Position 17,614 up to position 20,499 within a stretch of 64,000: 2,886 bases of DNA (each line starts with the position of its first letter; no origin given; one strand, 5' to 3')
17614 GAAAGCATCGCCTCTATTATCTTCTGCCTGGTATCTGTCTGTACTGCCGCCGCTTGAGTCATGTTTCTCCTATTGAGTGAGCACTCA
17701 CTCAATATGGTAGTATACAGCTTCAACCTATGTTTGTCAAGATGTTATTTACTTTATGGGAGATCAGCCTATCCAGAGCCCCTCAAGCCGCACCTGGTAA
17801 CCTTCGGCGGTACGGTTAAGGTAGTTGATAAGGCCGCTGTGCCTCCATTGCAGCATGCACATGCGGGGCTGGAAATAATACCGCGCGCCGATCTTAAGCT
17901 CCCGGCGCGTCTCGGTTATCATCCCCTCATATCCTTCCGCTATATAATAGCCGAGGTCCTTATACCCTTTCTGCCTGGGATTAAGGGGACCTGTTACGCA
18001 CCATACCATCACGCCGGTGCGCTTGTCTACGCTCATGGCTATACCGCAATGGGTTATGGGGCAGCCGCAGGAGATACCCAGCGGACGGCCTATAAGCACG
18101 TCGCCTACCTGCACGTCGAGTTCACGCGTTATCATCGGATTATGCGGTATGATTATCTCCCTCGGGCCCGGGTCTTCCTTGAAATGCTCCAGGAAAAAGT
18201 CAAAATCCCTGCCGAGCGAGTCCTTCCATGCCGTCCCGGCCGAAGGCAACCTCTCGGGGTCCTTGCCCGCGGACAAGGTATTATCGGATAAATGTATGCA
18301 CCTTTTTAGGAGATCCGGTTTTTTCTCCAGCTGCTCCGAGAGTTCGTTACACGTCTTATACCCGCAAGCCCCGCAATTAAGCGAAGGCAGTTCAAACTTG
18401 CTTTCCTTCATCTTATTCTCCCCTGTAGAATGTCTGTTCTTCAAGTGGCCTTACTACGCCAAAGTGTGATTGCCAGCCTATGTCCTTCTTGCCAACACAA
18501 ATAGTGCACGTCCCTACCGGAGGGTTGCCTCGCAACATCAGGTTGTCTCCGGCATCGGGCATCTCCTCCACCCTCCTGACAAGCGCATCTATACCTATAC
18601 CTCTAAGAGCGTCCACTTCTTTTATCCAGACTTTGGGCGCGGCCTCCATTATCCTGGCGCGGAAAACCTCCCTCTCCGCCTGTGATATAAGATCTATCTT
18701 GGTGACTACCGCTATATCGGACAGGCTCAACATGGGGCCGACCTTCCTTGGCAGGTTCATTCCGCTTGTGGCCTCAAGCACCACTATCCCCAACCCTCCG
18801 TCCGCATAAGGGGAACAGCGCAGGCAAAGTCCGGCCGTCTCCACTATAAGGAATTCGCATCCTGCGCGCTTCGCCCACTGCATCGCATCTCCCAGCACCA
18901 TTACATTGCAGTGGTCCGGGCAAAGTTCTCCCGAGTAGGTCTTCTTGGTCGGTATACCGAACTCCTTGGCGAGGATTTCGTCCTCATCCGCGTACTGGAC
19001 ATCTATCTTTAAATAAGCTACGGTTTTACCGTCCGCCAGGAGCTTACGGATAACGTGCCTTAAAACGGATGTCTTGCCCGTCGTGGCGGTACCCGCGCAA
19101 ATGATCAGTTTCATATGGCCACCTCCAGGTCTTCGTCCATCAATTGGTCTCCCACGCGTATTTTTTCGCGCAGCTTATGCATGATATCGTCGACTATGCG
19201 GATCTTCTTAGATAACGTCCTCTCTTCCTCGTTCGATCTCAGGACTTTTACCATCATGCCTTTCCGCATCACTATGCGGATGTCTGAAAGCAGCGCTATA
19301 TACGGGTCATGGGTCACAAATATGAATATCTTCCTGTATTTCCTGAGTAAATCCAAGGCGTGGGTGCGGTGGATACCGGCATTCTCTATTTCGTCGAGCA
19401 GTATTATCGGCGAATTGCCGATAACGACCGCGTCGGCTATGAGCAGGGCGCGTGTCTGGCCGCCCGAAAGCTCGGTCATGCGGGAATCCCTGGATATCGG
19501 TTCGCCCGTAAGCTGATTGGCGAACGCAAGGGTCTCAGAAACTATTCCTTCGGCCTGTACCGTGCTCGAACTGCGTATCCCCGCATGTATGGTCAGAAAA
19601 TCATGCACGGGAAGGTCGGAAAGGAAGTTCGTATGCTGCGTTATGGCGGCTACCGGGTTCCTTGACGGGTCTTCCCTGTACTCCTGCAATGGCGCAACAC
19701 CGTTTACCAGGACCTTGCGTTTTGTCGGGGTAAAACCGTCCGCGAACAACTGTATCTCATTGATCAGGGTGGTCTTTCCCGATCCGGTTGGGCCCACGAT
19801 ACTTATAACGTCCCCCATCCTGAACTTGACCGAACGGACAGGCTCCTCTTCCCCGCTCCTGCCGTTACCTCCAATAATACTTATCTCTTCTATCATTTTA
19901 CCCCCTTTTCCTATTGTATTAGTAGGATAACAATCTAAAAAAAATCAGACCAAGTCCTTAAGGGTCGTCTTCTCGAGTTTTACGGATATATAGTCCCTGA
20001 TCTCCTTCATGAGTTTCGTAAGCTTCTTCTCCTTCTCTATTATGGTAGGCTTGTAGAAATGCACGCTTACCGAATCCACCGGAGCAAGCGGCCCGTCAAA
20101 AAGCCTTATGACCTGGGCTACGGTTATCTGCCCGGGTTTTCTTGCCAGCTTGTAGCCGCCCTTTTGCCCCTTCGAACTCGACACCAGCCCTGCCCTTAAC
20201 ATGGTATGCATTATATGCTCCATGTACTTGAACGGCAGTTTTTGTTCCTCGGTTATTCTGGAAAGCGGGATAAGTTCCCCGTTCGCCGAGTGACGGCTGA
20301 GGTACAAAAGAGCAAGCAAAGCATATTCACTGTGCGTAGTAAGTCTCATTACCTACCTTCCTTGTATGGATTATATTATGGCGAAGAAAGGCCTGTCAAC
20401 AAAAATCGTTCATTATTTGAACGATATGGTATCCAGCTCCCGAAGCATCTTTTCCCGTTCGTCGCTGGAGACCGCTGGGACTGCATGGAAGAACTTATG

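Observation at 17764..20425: Rrf2-regulated module: solitary ABC-type ATPase, Cys-rich G3E/MobB-like P-loop NTPase, and RnfB-type Fe-S protein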

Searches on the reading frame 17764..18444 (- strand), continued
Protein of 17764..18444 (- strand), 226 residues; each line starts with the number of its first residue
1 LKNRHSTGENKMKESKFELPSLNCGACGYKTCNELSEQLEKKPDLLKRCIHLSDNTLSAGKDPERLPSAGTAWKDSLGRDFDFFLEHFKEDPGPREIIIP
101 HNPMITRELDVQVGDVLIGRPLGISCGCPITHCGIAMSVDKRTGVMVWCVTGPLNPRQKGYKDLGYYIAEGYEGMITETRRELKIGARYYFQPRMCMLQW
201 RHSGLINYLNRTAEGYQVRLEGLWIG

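Call 29: predict_structure(alignment_id=A1)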
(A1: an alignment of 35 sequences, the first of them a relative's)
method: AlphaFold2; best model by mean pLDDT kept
length: 215 residues; sequences in the alignment: 35
mean_pLDDT: 51.0   pTM: 0.35
mean pLDDT of the five models: 51.0, 47.3, 46.7, 46.2, 45.8
residues with pLDDT >= 90: 4; 70-90: 28; 50-70: 65; < 50: 118
segments of 3 or more residues with pLDDT < 50: 1-21, 34-93, 110-119, 141-149, 153-158, 184-190, 212-215
pLDDT, mean of each block of 10 residues (from residue 1): 38 38 56 44 34 36 36 31 41 57 62 39 63 58 45 48 78 72 43 74 82 42
secondary structure, 60 per line:
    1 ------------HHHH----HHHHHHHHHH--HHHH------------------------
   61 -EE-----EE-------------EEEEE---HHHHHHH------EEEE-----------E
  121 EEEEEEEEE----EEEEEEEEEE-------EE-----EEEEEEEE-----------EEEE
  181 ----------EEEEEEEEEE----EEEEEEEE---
elements in order: H13-16 H21-30 H33-36 E84-88 H92-98 E105-108 E120-129 E134-143 E158-165 E177-180 E191-200 E205-212
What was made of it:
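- Tried and rejected: The first AF2 run, with 35 close homologues, gave pLDDT 51 and was discarded (call 29).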

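Call 54: predict_structure(alignment_id=A3)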
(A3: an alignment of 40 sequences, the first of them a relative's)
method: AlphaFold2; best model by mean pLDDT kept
length: 215 residues; sequences in the alignment: 40
mean_pLDDT: 88.5   pTM: 0.71
mean pLDDT of the five models: 88.5, 88.4, 87.0, 86.6, 84.0
residues with pLDDT >= 90: 151; 70-90: 37; 50-70: 15; < 50: 12
segments of 3 or more residues with pLDDT < 50: 46-51, 54-58
pLDDT, mean of each block of 10 residues (from residue 1): 73 87 93 90 56 47 92 97 96 97 97 76 97 97 91 96 97 97 90 97 97 84
secondary structure, 60 per line:
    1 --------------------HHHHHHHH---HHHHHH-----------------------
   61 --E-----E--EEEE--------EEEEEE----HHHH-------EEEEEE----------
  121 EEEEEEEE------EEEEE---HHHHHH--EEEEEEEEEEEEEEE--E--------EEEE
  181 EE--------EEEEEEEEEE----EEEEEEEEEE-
elements in order: H21-28 H32-37 E72-75 E84-89 H94-97 E105-110 E121-128 E135-139 H143-148 E151-165 E177-182 E191-200 E205-214
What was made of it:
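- Tried and rejected: A mixed alignment with divergent members gave 88.5 (call 54).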

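Call 57: fold_search(model_id=the predicted structure, library=pdb)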
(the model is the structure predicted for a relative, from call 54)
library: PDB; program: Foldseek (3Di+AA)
matches with E <= 10: 704; with E <= 0.001: 0
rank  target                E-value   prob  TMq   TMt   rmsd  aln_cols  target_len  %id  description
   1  5xu0_A                3.4e-02  0.35  0.18  0.17  10.3       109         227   16  Structure of the membrane fusion protein Spr0693 from Streptococcus pneumoniae R6 (released 2018-01-24)
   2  4ory_D                1.1e-01  0.07  0.13  0.17  15.5       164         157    7  Three-dimensional structure of the C65A-K59A double mutant of Human lipocalin-type Prostaglandin D Synthase holo, seco (released 2014-08-06)
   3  5vx6_A                1.2e-01  0.35  0.18  0.19  14.4       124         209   12  Structure of Bacillus subtilis Inhibitor of motility (MotI/DgrA) (released 2017-11-22)
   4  6r76_C                1.4e-01  0.12  0.14  0.10  12.4       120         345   12  Crystal structure of trans-3-Hydroxy-L-proline dehydratase from Thermococcus litoralis - open conformation (released 2019-07-03)
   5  3nmh_C                1.6e-01  0.03  0.11  0.12  16.0       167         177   14  Crystal structure of the abscisic receptor PYL2 in complex with pyrabactin (released 2010-08-25)
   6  3nr4_A                1.8e-01  0.03  0.10  0.12  16.3       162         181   12  Pyrabactin-bound PYL2 (released 2010-07-14)
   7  7qpo_A                2.1e-01  0.23  0.12  0.09   6.5        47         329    8  Crystal structure of human trans-3-Hydroxy-L-proline dehydratase (released 2022-08-17)
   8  8pkh_EB               2.1e-01  0.11  0.18  0.22  14.3       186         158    8  Borrelia bacteriophage BB1 procapsid, fivefold-symmetrized outer shell (released 2023-07-12)
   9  5ur4                  2.2e-01  0.03  0.10  0.11  16.7       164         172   10  1.5 A Crystal structure of PYR1 bound to Pyrabactin (released 2018-01-24)
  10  5vx6_B                2.4e-01  0.33  0.20  0.20  15.0       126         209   11  Structure of Bacillus subtilis Inhibitor of motility (MotI/DgrA) (released 2017-11-22)
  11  8rk3_b                2.4e-01  0.21  0.23  0.08  13.7       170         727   10  Bacteriophage JBD30 baseplate - composite structure (released 2024-08-14)
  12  6r76_D                2.4e-01  0.08  0.13  0.10  13.3       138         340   11  Crystal structure of trans-3-Hydroxy-L-proline dehydratase from Thermococcus litoralis - open conformation (released 2019-07-03)
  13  4ory_F                2.4e-01  0.04  0.13  0.16  15.9       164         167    7  Three-dimensional structure of the C65A-K59A double mutant of Human lipocalin-type Prostaglandin D Synthase holo, seco (released 2014-08-06)
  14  3cbt                  2.9e-01  0.06  0.14  0.14  15.2       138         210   13  Crystal structure of SC4828, a unique phosphatase from Streptomyces coelicolor (released 2008-03-25)
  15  5ej1_A                3.0e-01  0.21  0.22  0.07  17.9       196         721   12  Pre-translocation state of bacterial cellulose synthase (released 2016-03-30)
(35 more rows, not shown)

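Call 61: fold_search(model_id=the predicted structure, library=viral)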
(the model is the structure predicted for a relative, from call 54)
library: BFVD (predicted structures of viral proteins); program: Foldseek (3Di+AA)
matches with E <= 10: 864; with E <= 0.001: 0
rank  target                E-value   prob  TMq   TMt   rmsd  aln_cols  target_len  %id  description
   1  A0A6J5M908            5.6e-03  0.72  0.22  0.06  14.5       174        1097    9  Uncharacterized protein [uncultured Caudovirales phage]
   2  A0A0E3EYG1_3          6.3e-03  0.47  0.18  0.05  15.1       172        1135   10  Structural protein [Synechococcus phage ACG-2014d]
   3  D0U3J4                7.1e-03  0.54  0.18  0.13  14.6       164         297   10  Structural protein (Fragment) [Cyanophage S-RIM24]
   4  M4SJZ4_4              8.0e-03  0.35  0.16  0.04  14.8       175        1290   11  LamG-like jellyroll fold domain-containing protein (Fragment) [Synechococcus phage Syn30]
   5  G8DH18                8.0e-03  0.15  0.18  0.16  25.2       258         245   11  (no name in the UniProt tables at hand)
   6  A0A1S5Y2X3            1.5e-02  0.30  0.16  0.14  13.3       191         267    5  Trypsin-like peptidase domain-containing serine protease [uncultured archaeal virus]
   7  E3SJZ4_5              2.3e-02  0.25  0.16  0.04  15.2       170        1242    8  Structural protein [Synechococcus phage S-ShM2]
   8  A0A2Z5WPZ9            3.5e-02  0.10  0.13  0.11  13.6       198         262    8  (no name in the UniProt tables at hand)
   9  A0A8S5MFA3            3.7e-02  0.10  0.15  0.11  16.6       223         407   12  Periplasmic serine protease [Podoviridae sp. ct9P15]
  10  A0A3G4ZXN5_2          4.0e-02  0.35  0.19  0.06  11.4       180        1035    8  Putative capsid protein (Fragment) [Faunusvirus sp.]
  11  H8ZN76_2              4.7e-02  0.28  0.17  0.05  15.0       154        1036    9  Uncharacterized protein [Synechococcus phage metaG-MbCM1]
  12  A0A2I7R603            4.7e-02  0.18  0.13  0.04  19.6       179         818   11  (no name in the UniProt tables at hand)
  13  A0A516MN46            4.7e-02  0.11  0.17  0.09  33.9       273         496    9  (no name in the UniProt tables at hand)
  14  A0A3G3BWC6            5.3e-02  0.20  0.16  0.14  11.7       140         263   11  YqbQ/XkdQ domain-containing protein [Bacillus phage vB_BboS-125]
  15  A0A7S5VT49            5.3e-02  0.15  0.12  0.05  16.9       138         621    9  (no name in the UniProt tables at hand)
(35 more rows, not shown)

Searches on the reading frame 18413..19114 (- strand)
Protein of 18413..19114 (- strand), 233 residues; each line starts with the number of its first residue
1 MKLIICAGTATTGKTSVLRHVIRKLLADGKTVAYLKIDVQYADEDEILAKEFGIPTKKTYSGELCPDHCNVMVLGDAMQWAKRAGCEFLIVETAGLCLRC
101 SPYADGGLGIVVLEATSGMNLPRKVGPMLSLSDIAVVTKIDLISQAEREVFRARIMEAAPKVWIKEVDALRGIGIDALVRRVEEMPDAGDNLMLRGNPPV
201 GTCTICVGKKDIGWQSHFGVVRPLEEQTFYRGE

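Call 3: search_protein_families(library=pfam, proteins=[window:18413-19114:-], max_evalue=0.01)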
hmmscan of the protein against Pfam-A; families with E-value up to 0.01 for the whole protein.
window:18413-19114:- (233 aa): 5 families
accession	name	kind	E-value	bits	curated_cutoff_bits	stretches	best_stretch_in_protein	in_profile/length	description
PF02492.25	cobW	-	6.1e-10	39.4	20.7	1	5-160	4-174/180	CobW/HypB/UreG, nucleotide-binding domain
PF10662.15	PduV-EutP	-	1.6e-05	25.2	21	1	114-183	73-142/143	Ethanolamine utilisation - propanediol utilisation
PF03308.22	MeaB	-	0.00016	21.2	23.1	0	77-186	117-235/273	Methylmalonyl Co-A mutase-associated GTPase MeaB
PF01656.29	CbiA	-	0.0038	17.6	25.4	1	4-43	2-41/125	CobQ/CobB/MinD/ParA nucleotide binding domain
PF03205.20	MobB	-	0.008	16.5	26.6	0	5-43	3-41/133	Molybdopterin guanine dinucleotide synthesis protein B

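Call 4: search_protein_families(library=ncbifam, proteins=[window:18413-19114:-], max_evalue=0.01)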
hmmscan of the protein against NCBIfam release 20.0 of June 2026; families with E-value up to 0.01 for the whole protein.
window:18413-19114:- (233 aa): 10 families
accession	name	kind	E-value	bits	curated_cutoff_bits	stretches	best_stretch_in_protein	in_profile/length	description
TIGR00073.1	hypB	equivalog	6.4e-11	42.1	121.2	1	9-184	38-212/217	hydrogenase nickel incorporation protein HypB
TIGR00101.1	ureG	equivalog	1.2e-06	28.5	204.2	1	5-144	5-151/199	urease accessory protein UreG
NF007775.0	PRK10463.1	equivalog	2.4e-06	27.2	385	1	11-181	114-283/290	hydrogenase nickel incorporation protein HypB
NF041053.1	CobW_rel_Se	equivalog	5.5e-05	22.9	180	1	1-35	1-35/195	CobW-related selenoprotein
NF011063.0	PRK14494.1-2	equivalog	0.00056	19.7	258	1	1-37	1-37/227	putative molybdopterin-guanine dinucleotide biosynthesis protein MobB/FeS domain-containing protein protein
TIGR00750.1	lao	equivalog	0.00071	18.8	240.75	0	76-185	117-236/300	methylmalonyl Co-A mutase-associated GTPase MeaB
TIGR02528.1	EutP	subfamily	0.0012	19.1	138.35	0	110-182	67-140/142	EutP/PduV family microcompartment system protein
NF004018.0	PRK05480.1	equivalog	0.0026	17.2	180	1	3-50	8-53/210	uridine kinase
NF010340.0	PRK13768.1-2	equivalog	0.0059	16.4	293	0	1-38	3-40/265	GTPase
TIGR00176.1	mobB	equivalog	0.0061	16.6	76.2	0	6-39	4-37/155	molybdopterin-guanine dinucleotide biosynthesis protein B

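Call 17: search_solved_structures(query=window:18413-19114:-, max_evalue=0.01)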
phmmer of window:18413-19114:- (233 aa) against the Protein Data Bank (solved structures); distinct sequences matched with E-value up to 0.01: 4.
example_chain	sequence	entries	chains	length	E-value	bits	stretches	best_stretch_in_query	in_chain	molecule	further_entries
4hi0_E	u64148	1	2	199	8.2e-06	28.9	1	3-145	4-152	Urease accessory protein UreG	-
2wsm_A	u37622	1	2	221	8.8e-05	25.6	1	7-177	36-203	HYDROGENASE EXPRESSION/FORMATION PROTEIN (HYPB)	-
5xkt_A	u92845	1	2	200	0.00027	24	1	7-144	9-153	Urease accessory protein UreG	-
4lps_A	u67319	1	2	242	0.0092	19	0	13-152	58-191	Hydrogenase/urease nickel incorporation protein HypB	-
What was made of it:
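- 18413..19114 (-): G3E-class GTPase (233 aa), HypB/UreG-like, with invariant metal-ligand motifs. The best PDB sequence matches are UreG and HypB (call 17).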

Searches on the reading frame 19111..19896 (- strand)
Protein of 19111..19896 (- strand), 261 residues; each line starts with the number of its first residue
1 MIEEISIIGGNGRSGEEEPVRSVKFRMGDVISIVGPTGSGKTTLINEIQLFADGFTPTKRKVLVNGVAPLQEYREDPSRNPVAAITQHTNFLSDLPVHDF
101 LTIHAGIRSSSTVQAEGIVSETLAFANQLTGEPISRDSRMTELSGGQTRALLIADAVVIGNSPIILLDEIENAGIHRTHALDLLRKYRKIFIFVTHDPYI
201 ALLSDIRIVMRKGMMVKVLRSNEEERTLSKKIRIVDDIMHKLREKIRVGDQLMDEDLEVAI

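Call 3: search_protein_families(library=pfam, proteins=[window:19111-19896:-], max_evalue=0.01)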
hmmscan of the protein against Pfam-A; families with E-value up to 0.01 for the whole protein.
window:19111-19896:- (261 aa): 10 families
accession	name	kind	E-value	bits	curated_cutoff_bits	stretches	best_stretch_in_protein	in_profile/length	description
PF00005.33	ABC_tran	-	5.5e-16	59.8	25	1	22-169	5-134/137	ABC transporter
PF13476.12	AAA_23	-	4.5e-05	24.6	27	1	30-61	21-52/201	AAA domain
PF13401.12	AAA_22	-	0.00025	21.8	27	1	30-185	7-105/130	AAA domain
PF02463.25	SMC_N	-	0.00035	20.5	40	1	30-188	26-187/220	RecF/RecN/SMC N terminal domain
PF13304.12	AAA_21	-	0.0004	21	27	0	32-53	3-24/304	AAA domain, putative AbiEii toxin, Type IV TA system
PF13555.12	AAA_29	-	0.00087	19.4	27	1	22-48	16-42/61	P-loop containing region of AAA domain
PF13173.12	AAA_14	-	0.0031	17.9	27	0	30-49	4-23/129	AAA domain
PF13191.12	AAA_16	-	0.0041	18.1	32.6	1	29-89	25-86/167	AAA ATPase domain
PF02492.25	cobW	-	0.0055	16.7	20.7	1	30-65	2-35/180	CobW/HypB/UreG, nucleotide-binding domain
PF00931.28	NB-ARC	-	0.0078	15.9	23.5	0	29-48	19-38/248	NB-ARC domain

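Call 4: search_protein_families(library=ncbifam, proteins=[window:19111-19896:-], max_evalue=0.01)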
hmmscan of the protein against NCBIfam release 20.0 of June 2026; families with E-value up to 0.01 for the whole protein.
window:19111-19896:- (261 aa): 146 families (the best 25 are shown)
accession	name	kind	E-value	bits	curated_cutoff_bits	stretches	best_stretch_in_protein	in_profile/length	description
TIGR01192.1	chvA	subfamily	1.9e-15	56.5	585.4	1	22-217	355-549/585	glucan export ABC transporter ATP-binding protein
TIGR02204.1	MsbA_rel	hypoth_equivalog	7.2e-15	54.6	780.4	1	23-217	361-554/576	ABC transporter, permease/ATP-binding protein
TIGR02203.1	MsbA_lipidA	equivalog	1.1e-13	50.5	602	1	22-173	351-500/572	lipid A export permease/ATP-binding protein MsbA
NF010178.0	PRK13657.1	equivalog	2e-13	49.6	733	1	20-216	351-548/588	glucan ABC transporter ATP-binding protein/ permease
NF006987.0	PRK09452.1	equivalog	2.3e-13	49.6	482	1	24-215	39-226/378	spermidine/putrescine ABC transporter ATP-binding protein PotA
TIGR02857.1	CydD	equivalog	3.1e-13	49.5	435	1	22-205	342-524/529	thiol reductant ABC exporter subunit CydD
TIGR03608.1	L_ocin_972_ABC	subfamily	3.8e-13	49.4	254.85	1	22-205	18-201/206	putative bacteriocin export ABC transporter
TIGR01277.1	thiQ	equivalog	6.5e-13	48.8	245.05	1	24-173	20-158/213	thiamine ABC transporter ATP-binding protein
NF043075.1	MMSYN1_0197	equivalog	3.6e-12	45.9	550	1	23-218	23-214/341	spermidine/putrescine ABC transporter ATP-binding protein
NF008039.0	PRK10771.1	equivalog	3.8e-12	46.1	298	1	23-170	20-156/234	thiamine ABC transporter ATP-binding protein ThiQ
TIGR04521.1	ECF_ATPase_2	equivalog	4.2e-12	45.7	330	1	22-251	25-255/279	energy-coupling factor transporter ATPase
NF008364.0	PRK11160.1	equivalog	6.2e-12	44.9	630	1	23-217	361-554/575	heme ABC transporter ATP-binding protein/permease CydC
TIGR03375.1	type_I_sec_LssB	subfamily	9.5e-12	44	693.1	1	22-216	487-680/696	type I secretion system permease/ATPase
NF000355.4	ribo_prot_ABC_F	equivalog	1.5e-11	43.9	380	1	23-198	23-174/499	ribosomal protection-like ABC-F family protein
TIGR01188.1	drrA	subfamily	2.5e-11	43.4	312.45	1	20-249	9-237/302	daunorubicin resistance ABC transporter, ATP-binding protein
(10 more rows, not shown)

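Call 18: search_solved_structures(query=window:19111-19896:-, max_evalue=1e-8)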
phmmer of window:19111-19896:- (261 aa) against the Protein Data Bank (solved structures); distinct sequences matched with E-value up to 1e-8: 42.
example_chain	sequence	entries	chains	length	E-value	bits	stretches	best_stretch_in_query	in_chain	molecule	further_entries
4f4c_A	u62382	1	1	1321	4.6e-15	59.1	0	25-213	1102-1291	Multidrug resistance protein pgp-1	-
8zpx_B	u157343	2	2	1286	1.9e-13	53.8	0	22-173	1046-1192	ABC transporter B family member 1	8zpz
9juj_A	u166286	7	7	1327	2.1e-13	53.7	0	22-173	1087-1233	ABC transporter B family member 1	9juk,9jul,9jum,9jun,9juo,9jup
8zq4_B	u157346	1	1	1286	1.2e-12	51.2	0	22-173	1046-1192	ABC transporter B family member 1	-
5xu1_A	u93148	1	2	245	3.3e-12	49.8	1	23-215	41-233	ABC transporter ATP-binding protein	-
7znu_A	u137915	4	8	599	1.1e-11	48.1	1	22-222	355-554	Beta-(1-->2)glucan export ATP-binding/permease protein NdvA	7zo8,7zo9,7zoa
8j5q_D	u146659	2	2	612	8.7e-11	45.1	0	22-216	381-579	Uncharacterized ABC transporter ATP-binding protein Rv1281c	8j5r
8j5s_D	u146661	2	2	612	1.4e-10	44.4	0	22-216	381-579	Uncharacterized ABC transporter ATP-binding protein Rv1281c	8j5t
4yms_J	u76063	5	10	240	1.5e-10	44.4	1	22-216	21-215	ABC-type polar amino acid transport system, ATPase component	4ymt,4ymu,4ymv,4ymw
8woi_A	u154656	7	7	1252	3.1e-10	43.3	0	23-173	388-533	ABC transporter B family member 19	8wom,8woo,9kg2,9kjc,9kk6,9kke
9nfi_A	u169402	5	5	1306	5e-10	42.6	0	22-173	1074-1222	Permeability Glycoprotein (P-gp)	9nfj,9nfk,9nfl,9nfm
5eum_A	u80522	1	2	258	7.4e-10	42.1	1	17-192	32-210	Lipid A export ATP-binding/permease protein MsbA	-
9o9x_A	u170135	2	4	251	8.1e-10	42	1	7-215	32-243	ABC transporter ATP-binding protein YtrE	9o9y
7ndf_A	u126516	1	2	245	9.3e-10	41.8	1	22-217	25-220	Lipid A ABC transporter ATP-binding protein/permease MsbA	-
4mki_B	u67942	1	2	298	1e-09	41.6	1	2-220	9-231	Energy-coupling factor transporter ATP-binding protein EcfA2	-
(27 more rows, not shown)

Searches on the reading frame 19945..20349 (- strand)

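Call 3: search_protein_families(library=pfam, proteins=[window:19945-20349:-], max_evalue=0.01)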
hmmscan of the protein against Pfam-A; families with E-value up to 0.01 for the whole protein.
window:19945-20349:- (134 aa): 1 family
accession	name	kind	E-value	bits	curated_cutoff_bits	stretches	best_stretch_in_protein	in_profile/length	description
PF02082.26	Rrf2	-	1.2e-31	110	30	1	3-134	1-130/132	Iron-dependent Transcriptional regulator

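Call 4: search_protein_families(library=ncbifam, proteins=[window:19945-20349:-], max_evalue=0.01)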
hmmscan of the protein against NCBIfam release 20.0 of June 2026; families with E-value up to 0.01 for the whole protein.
window:19945-20349:- (134 aa): 7 families
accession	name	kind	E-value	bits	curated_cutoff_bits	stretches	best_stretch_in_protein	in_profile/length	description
TIGR00738.1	rrf2_super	superfamily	9.7e-34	116.1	73.3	1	1-134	1-131/132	Rrf2 family transcriptional regulator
NF047409.1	Cys_reg_CymR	equivalog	2.6e-23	82.7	195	1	1-134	1-124/139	cysteine metabolism transcriptional regulator CymR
TIGR02010.1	IscR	equivalog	1.1e-18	67.4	207.55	1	1-133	1-129/135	Fe-S cluster assembly transcriptional regulator IscR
NF008110.0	PRK10857.1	equivalog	9.8e-16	58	275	1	1-134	1-130/164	Fe-S cluster assembly transcriptional regulator IscR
NF008240.0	PRK11014.1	equivalog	9.2e-13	48.4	182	1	1-134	1-128/141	nitric oxide-sensing transcriptional repressor NsrR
TIGR02944.1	suf_reg_Xantho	equivalog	1e-11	45.3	110.65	1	2-94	3-93/130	SUF system Fe-S cluster assembly regulator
NF008886.0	PRK11920.1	equivalog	2.9e-10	40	193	1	1-133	1-130/153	iron-responsive transcriptional regulator RirA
